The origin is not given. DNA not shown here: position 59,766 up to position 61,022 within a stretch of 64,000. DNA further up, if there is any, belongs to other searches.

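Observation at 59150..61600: Orphan Rhs C-terminal core plus glycine-zipper membrane toxin tip with candidate immunity genes in a low-GC island (polymorphic-toxin cassette in an archaeon)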

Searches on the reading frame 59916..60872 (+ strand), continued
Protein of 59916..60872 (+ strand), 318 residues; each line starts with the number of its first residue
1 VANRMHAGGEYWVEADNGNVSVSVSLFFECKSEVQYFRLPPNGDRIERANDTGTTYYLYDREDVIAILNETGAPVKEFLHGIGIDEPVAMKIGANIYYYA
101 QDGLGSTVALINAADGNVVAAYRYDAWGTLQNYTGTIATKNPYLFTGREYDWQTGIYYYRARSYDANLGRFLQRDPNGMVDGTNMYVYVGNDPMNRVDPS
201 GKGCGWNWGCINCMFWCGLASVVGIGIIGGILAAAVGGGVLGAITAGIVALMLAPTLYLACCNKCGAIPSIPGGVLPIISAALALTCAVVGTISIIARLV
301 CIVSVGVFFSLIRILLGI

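Call 47: search_solved_structures(query=window:59928-60869:+, max_evalue=0.001, show_alignments=3)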
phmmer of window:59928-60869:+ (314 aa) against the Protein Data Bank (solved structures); distinct sequences matched with E-value up to 0.001: 25.
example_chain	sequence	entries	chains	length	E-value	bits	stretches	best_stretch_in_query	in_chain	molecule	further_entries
8h8b_A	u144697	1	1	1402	1.6e-16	63.7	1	28-200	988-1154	Putative Rhs-family protein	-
9on3_A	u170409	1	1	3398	2.6e-16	63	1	97-198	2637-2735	SGS4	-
8h8a_A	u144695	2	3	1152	1.3e-15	60.7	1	28-197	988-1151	Putative Rhs-family protein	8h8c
8fjp_A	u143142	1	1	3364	2.5e-14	56.4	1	93-198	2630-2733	salivary gland surface protein 1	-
8qjc_A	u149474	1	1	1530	6.3e-11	45.3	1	79-201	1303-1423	T6SS-associated Rhs core and toxin domain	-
8qja_A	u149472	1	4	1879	2e-10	43.6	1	90-197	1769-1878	Putative type VI secretion system YD repeat-containing Rhs element Vgr protein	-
6sup_A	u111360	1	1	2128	2.2e-10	43.5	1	88-198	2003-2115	TcdB2,TccC3,Cell division control protein 42 homolog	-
6suq_A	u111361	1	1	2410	2.7e-10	43.2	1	88-197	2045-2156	TcdB2,TccC3,Genome polyprotein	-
6suf_F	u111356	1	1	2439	3.5e-10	42.8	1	88-197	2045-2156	TcdB2,TccC3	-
6h6e_F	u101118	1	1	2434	3.5e-10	42.8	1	88-197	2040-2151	TcdB2,TccC3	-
6h6g_A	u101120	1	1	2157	4.1e-10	42.6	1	88-197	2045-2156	TcdB2,TccC3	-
4o9x_A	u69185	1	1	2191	4.2e-10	42.6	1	88-197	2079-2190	TcdB2, TccC3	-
7q97_A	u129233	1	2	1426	1.3e-09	40.9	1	91-200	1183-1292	Rhs family protein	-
8qjd_A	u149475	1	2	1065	1.3e-09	40.9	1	79-197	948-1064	Salmonella bongori Rhs core domain (residues 360-1420)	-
8qjb_A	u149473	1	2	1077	1.4e-09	40.9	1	79-197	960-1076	T6SS-associated Rhs core domain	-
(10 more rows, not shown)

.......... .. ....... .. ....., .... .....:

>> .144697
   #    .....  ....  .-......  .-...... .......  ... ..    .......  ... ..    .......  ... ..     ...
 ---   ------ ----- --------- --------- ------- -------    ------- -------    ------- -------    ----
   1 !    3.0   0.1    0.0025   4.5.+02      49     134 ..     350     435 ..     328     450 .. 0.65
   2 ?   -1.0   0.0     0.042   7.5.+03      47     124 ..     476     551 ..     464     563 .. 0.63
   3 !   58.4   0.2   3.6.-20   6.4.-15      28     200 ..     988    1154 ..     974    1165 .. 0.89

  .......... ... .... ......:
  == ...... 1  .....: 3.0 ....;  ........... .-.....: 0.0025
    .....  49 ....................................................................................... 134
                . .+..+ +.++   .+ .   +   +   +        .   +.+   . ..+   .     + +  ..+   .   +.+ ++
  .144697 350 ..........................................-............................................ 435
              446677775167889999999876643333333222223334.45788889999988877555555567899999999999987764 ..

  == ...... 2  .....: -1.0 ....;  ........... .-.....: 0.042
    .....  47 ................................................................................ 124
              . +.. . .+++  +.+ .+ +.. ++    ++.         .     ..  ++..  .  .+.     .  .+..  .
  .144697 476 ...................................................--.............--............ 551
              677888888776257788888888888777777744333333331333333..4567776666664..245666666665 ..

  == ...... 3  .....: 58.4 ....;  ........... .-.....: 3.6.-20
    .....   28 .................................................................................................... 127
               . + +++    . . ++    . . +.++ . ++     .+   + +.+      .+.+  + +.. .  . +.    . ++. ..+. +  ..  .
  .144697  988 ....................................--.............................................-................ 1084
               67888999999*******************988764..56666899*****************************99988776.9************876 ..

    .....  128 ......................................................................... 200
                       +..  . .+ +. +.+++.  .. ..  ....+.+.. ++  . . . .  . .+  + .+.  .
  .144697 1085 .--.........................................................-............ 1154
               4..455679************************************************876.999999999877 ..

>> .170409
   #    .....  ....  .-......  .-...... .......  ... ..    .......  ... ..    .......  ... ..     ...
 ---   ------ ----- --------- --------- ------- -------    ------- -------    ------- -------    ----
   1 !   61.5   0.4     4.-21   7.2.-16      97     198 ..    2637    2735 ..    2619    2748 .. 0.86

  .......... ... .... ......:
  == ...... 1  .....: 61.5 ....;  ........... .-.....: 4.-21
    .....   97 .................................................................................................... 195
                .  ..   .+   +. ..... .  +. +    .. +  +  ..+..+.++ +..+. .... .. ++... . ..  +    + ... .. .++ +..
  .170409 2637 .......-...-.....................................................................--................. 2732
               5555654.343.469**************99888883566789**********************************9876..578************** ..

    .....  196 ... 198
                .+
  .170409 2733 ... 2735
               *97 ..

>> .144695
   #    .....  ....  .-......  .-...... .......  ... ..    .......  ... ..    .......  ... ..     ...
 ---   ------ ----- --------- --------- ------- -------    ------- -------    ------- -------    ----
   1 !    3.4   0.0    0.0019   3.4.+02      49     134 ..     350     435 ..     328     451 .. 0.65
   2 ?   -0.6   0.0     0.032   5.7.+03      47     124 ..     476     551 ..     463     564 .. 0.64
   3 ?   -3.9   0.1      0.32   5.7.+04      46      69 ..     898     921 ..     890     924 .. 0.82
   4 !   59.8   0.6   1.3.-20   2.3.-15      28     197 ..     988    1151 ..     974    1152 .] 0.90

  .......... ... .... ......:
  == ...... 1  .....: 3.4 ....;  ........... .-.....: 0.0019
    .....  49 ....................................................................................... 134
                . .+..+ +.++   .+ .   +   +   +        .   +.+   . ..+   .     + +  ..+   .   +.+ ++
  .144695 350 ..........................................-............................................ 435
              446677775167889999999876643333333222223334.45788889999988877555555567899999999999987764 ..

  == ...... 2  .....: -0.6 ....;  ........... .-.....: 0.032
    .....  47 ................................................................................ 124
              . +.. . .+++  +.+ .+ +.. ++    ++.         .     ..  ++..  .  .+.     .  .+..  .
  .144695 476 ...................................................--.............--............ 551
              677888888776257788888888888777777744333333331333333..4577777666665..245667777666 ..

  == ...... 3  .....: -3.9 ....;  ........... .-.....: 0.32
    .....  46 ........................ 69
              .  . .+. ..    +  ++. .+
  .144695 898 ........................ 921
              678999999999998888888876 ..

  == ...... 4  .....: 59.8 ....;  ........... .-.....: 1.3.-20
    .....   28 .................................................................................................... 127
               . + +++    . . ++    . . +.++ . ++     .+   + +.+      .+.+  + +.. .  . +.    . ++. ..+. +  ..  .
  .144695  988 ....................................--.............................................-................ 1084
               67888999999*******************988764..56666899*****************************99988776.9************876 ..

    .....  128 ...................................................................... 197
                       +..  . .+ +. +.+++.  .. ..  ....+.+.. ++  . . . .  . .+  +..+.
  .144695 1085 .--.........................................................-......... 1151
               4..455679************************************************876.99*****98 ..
